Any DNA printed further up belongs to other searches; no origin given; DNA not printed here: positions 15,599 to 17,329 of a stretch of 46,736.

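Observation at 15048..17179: Nucleotidyltransferase/Cys-phosphatase fusion translationally coupled to a cytoplasmic WG-repeat protein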

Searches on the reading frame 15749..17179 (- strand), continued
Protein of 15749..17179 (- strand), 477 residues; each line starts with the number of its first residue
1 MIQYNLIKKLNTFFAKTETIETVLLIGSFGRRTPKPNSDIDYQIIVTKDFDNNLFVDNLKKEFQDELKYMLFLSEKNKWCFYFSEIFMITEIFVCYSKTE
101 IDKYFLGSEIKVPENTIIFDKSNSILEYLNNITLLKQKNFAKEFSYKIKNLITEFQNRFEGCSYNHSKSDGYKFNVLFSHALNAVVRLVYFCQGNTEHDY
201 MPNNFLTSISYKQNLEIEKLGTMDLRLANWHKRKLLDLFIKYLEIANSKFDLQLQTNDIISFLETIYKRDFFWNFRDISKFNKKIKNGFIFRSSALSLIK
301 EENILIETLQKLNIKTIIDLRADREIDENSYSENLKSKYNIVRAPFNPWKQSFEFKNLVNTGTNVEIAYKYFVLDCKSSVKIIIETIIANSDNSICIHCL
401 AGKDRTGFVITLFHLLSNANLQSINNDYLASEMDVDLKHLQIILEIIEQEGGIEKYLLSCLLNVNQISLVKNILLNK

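Call 23: fold_search(model_id=the predicted structure, library=pdb)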
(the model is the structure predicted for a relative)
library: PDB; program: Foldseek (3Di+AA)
matches with E <= 10: 991; with E <= 0.001: 37
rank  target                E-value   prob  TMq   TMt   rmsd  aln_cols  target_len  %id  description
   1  2oz5_A                3.1e-10  1.00  0.34  0.59   6.3       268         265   22  Crystal structure of Mycobacterium tuberculosis protein tyrosine phosphatase PtpB in complex with the specific inhibit (released 2007-05-01)
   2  2oz5_B                3.0e-09  1.00  0.32  0.57   6.3       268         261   20  Crystal structure of Mycobacterium tuberculosis protein tyrosine phosphatase PtpB in complex with the specific inhibit (released 2007-05-01)
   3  1ywf                  6.4e-09  1.00  0.35  0.66   5.7       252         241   20  Crystal Structure of Mycobacterium Tuberculosis Protein Tyrosine Phosphatase PtpB (released 2005-11-22)
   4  3jyy_B                1.4e-08  1.00  0.43  0.73   4.5       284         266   14  SeMet LinB complexed with PPi (released 2009-11-03)
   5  3jyy_A                3.3e-08  1.00  0.42  0.70   4.9       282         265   13  SeMet LinB complexed with PPi (released 2009-11-03)
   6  8dhi_B                9.9e-08  1.00  0.34  0.64   6.3       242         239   25  Crystal Structure of Clostridioides difficile Protein Tyrosine Phosphatase at pH 8.5 (released 2023-07-05)
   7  8dhj_B                9.9e-08  1.00  0.32  0.61   6.5       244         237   24  Crystal structure of Clostridioides difficile Protein Tyrosine Phosphatase at pH 7.5 (released 2023-07-05)
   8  8dhi_A                1.2e-07  1.00  0.36  0.68   5.7       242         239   26  Crystal Structure of Clostridioides difficile Protein Tyrosine Phosphatase at pH 8.5 (released 2023-07-05)
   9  8dhj_A                1.7e-07  1.00  0.36  0.69   5.4       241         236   25  Crystal structure of Clostridioides difficile Protein Tyrosine Phosphatase at pH 7.5 (released 2023-07-05)
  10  6g85_B                1.4e-04  1.00  0.23  0.29  14.4       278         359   12  Structure of Cdc14 bound to CBK1 PxL motif (released 2018-10-17)
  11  6un8_B                2.0e-04  1.00  0.30  0.49   8.2       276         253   12  Wild type ANT bound to neomycin (released 2020-05-06)
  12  5xw5_A                2.3e-04  1.00  0.24  0.30  14.5       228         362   11  Crystal structure of budding yeast Cdc14p (C283S) bound to a Swi6p phosphopeptide (released 2017-08-09)
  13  6g84_A                3.5e-04  1.00  0.23  0.30  14.1       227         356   13  Structure of Cdc14 bound to CBK1 PxL motif (released 2018-10-10)
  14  9nym_A                4.1e-04  1.00  0.23  0.62   5.3       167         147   17  Crystal structure of an MKP5 allosteric loop mutant, N448A (released 2025-07-30)
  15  6nmk_A                4.3e-04  1.00  0.32  0.53   7.7       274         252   14  Binary complex structure of the T130K mutant of ANT-4'' with Neomycin (released 2020-01-15)
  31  8vxb                  9.1e-04  1.00  0.38  0.59   5.7       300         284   12  Structure of ANT(6)-Ib from Campylobacter fetus subsp fetus complexed with hydrated streptomycin (released 2024-09-18)
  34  6un8_A                9.1e-04  1.00  0.30  0.50   7.9       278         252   13  Wild type ANT bound to neomycin (released 2020-05-06)
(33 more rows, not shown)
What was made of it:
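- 16376..16819 (-): Helical LinB/KNTase-C-like substrate domain (aa 121-268), with invariant S169-D170 and a near-invariant 'RSDGY' motif. Foldseek to 3jyy: E 1.4e-8, TM(target) 0.73 (call 23).
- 15749..16375 (-): MptpB-type (atypical lipid phosphatase) Cys-phosphatase domain (aa 269-477). P-loop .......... lies at 15959-15988. Foldseek to 2oz5 at 3e-10 (call 23).
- On PTP superfamily, atypical lipid phosphatase (MptpB-like) branch: Foldseek to 2oz5/1ywf at E 3e-10 to 6e-9, TM(target) 0.57-0.66 (call 23).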

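Call 30: find_encoding_contigs(protein=P0001, flank=1000, max_places=3)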
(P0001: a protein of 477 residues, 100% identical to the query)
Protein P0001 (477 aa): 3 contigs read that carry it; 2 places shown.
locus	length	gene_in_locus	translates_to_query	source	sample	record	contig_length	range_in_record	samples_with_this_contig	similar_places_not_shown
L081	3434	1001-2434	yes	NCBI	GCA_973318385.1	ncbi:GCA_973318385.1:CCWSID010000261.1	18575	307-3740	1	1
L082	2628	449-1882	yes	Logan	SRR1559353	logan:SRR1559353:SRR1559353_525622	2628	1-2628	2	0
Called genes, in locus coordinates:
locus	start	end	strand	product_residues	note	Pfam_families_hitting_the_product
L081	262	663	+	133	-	PF18809:PBECR1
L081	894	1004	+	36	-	-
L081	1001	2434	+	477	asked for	PF18765:Polbeta (weak), PF13350:Y_phosphatase3, PF03162:Y_phosphatase2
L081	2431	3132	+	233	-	-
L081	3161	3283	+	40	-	-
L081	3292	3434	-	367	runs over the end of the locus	PF09640:DUF2027, PF01713:Smr (weak)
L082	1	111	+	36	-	?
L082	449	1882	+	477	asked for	PF18765:Polbeta (weak), PF13350:Y_phosphatase3, PF03162:Y_phosphatase2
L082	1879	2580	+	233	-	-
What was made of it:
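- Tried and rejected: Only the assembly GCA_973318385.1 is known (call 30).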

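Call 33: search_solved_structures(query=A1, max_evalue=0.00001, show_alignments=4)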
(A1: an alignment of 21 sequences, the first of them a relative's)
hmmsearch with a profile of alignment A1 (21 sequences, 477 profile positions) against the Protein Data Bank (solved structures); distinct sequences matched with E-value up to 0.00001: 4.
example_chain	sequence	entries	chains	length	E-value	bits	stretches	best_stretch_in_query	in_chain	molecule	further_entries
1ywf_A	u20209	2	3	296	2.1e-18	69.6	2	382-433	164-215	PHOSPHOTYROSINE PROTEIN PHOSPHATASE PTPB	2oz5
8dhi_A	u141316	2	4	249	2.9e-15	59.3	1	274-432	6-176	TYR_PHOSPHATASE_2 domain-containing protein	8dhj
3jyy_A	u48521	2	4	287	1.9e-07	33.5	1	2-266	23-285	Lincosamide nucleotidyltransferase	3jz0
9xbd_E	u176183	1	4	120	6.6e-06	28.4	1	5-65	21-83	Nucleotidyltransferase domain-containing protein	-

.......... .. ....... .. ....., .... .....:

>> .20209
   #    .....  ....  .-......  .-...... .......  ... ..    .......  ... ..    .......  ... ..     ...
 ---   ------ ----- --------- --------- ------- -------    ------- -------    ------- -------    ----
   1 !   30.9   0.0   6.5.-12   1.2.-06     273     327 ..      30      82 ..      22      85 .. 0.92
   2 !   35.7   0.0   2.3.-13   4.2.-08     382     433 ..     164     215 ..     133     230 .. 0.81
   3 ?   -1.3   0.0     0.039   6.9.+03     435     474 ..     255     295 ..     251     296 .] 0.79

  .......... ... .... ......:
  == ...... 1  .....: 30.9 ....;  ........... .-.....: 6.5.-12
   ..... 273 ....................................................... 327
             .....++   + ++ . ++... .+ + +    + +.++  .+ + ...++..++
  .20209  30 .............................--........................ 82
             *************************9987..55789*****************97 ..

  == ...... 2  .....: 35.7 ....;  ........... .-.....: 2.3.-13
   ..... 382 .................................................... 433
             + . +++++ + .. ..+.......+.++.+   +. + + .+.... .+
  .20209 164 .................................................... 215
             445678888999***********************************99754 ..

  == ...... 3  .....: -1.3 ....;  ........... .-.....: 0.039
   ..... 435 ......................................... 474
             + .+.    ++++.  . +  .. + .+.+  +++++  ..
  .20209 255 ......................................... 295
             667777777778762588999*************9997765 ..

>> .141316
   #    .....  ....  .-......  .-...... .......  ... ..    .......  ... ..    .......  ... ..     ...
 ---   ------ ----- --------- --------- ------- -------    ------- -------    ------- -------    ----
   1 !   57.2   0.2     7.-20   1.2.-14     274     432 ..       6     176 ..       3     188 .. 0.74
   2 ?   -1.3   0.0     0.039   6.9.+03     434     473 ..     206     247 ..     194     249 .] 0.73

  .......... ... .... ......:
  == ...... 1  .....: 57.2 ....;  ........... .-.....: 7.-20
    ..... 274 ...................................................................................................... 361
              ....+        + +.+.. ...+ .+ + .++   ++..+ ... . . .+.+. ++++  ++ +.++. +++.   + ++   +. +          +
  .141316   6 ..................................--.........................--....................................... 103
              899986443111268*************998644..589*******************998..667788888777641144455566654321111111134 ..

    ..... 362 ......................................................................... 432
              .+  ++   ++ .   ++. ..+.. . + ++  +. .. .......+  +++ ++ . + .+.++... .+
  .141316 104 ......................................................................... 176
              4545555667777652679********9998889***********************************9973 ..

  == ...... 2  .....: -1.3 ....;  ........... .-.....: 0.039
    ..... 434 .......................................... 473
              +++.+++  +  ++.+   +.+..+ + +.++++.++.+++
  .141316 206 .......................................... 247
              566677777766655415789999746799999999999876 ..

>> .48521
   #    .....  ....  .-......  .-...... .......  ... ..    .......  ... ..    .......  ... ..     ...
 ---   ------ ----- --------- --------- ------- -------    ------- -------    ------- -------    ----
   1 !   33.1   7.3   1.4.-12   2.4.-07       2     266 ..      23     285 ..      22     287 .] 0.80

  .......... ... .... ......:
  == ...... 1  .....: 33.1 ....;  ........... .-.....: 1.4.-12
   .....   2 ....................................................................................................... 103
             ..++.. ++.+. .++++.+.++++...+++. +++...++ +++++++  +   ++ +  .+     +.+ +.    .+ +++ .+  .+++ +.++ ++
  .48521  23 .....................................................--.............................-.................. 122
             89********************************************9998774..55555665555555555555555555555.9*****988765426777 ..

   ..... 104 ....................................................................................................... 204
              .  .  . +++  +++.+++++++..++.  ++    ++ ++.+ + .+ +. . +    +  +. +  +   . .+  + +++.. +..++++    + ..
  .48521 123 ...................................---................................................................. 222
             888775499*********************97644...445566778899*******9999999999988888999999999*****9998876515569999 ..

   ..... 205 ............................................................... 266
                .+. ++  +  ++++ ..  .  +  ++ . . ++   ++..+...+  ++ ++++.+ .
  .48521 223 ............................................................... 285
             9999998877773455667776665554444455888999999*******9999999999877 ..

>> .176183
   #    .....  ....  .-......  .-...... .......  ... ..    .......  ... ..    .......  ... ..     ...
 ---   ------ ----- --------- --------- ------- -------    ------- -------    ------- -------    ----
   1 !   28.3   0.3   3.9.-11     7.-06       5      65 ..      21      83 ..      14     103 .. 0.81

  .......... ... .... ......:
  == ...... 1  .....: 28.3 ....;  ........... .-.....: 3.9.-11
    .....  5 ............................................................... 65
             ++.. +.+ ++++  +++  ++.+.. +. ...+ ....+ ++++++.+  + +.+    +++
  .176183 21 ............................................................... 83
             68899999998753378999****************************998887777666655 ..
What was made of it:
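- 16820..17179 (-): Pol-beta-type nucleotidyltransferase catalytic domain (aa 1-120). It contains G27-S28 and D39xD41 (17057-17101) and E91. E91 aligns with the Glu of LinB 'GEFHF' (call 33).
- Closest known: LinB lincosamide nucleotidyltransferase and ANT. Same: Foldseek TM(target) 0.73 to 3jyy (calls 23, 33).
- Tried and rejected: The domain instead aligns with the LinB helical domain (call 33).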

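Call 39: search_protein_families(library=pfam, proteins=[L001:7347-9014:+, L001:6377-7351:+, L001:4599-6377:+, L001:956-1894:+, L002:7419-8393:+, L030:603-1145:+, L030:2521-3201:+, L030:3161-4165:+], max_evalue=0.001)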
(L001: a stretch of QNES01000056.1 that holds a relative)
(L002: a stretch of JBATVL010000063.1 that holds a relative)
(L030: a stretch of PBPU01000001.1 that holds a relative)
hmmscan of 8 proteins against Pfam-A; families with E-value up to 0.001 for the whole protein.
L001:7347-9014:+ (556 aa): 3 families
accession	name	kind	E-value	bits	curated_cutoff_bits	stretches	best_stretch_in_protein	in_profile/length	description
PF00891.24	Methyltransf_2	-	3.8e-24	85.6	22.3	1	343-532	3-207/210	O-methyltransferase domain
PF14903.11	WG_beta_rep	-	6.8e-12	45.6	25.6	0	48-76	3-31/35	WG containing repeat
PF08100.18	Dimerisation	-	9.8e-05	22.5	25.6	1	250-322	12-91/93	O-methyltransferase dimerisation domain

L001:6377-7351:+ (325 aa): 2 families
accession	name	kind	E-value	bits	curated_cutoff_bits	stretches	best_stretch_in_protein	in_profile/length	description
PF04055.27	Radical_SAM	-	6.3e-14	52.9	29.5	1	16-148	6-138/166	Radical SAM superfamily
PF13186.11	SPASM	-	9.6e-07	29.4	21.5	1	253-317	1-66/67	Iron-sulfur cluster-binding domain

L001:4599-6377:+ (593 aa): 4 families
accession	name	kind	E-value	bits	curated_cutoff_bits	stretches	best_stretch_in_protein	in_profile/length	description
PF16861.10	Carbam_trans_C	-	1.3e-57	194.5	27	1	418-588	1-168/170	Carbamoyltransferase C-terminus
PF02543.21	Carbam_trans_N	-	1.8e-40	139.8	24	1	20-366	9-346/346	Carbamoyltransferase N-terminus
PF22521.2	HypF_C_2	-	6.8e-08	33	27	1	289-363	162-240/241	Carbamoyltransferase, Kae1-like Domain, second subdomain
PF00814.31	TsaD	-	1.2e-05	25.6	24.8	1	200-344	110-241/264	tRNA N6-adenosine threonylcarbamoyltransferase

L001:956-1894:+ (313 aa): 6 families
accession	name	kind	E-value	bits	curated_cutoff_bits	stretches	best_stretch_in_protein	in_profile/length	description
PF01370.27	Epimerase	-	1.5e-41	142.9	20.9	1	3-226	1-231/240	NAD dependent epimerase/dehydratase family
PF16363.11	GDP_Man_Dehyd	-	2.5e-39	136.1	27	1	4-298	1-331/332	GDP-mannose 4,6 dehydratase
PF04321.23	RmlD_sub_bind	-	1.7e-22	80.2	27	1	1-258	1-235/287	RmlD substrate binding domain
PF01073.25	3Beta_HSD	-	5.9e-15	55.5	22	1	4-188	1-199/280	3-beta hydroxysteroid dehydrogenase/isomerase family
PF02719.21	Polysacc_synt_2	-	9.1e-15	55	20.2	2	3-104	1-117/293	Polysaccharide biosynthesis protein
PF07993.18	NAD_binding_4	-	1.1e-08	35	20.1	1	64-176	88-213/258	Male sterility protein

L002:7419-8393:+ (325 aa): 1 family
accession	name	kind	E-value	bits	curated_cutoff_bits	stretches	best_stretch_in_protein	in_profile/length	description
PF00891.24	Methyltransf_2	-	4.5e-38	131.1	22.3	1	105-302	1-209/210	O-methyltransferase domain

L030:603-1145:+ (181 aa): 0 families

L030:2521-3201:+ (227 aa): 1 family
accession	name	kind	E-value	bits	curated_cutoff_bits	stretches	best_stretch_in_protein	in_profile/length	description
PF00300.27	His_Phos_1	-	6.5e-10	39.4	21.7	1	47-207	1-163/194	Histidine phosphatase superfamily (branch 1)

L030:3161-4165:+ (335 aa): 1 family
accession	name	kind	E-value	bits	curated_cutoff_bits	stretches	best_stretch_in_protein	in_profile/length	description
PF05721.19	PhyH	-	7.8e-13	49.6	22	1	21-207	5-204/213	Phytanoyl-CoA dioxygenase (PhyH)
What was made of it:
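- Checked: Homologues pass, for example 45.6 bits in L001 (call 39).
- The 556-aa WG233-Methyltransf_2 fusion in L001 links WG233 to the methyltransferase (call 39). WG233 is fused to a small-molecule-type O-methyltransferase in L001 (call 39).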

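Call 53: search_protein_families(library=pfam, proteins=[L021:7448-8050:+], max_evalue=0.01)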
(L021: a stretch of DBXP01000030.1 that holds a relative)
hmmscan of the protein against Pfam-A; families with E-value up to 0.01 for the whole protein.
L021:7448-8050:+ (201 aa): 1 family
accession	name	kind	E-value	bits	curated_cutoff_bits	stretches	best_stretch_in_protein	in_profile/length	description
PF00300.27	His_Phos_1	-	3.3e-13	50.2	21.7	1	21-97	2-78/194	Histidine phosphatase superfamily (branch 1)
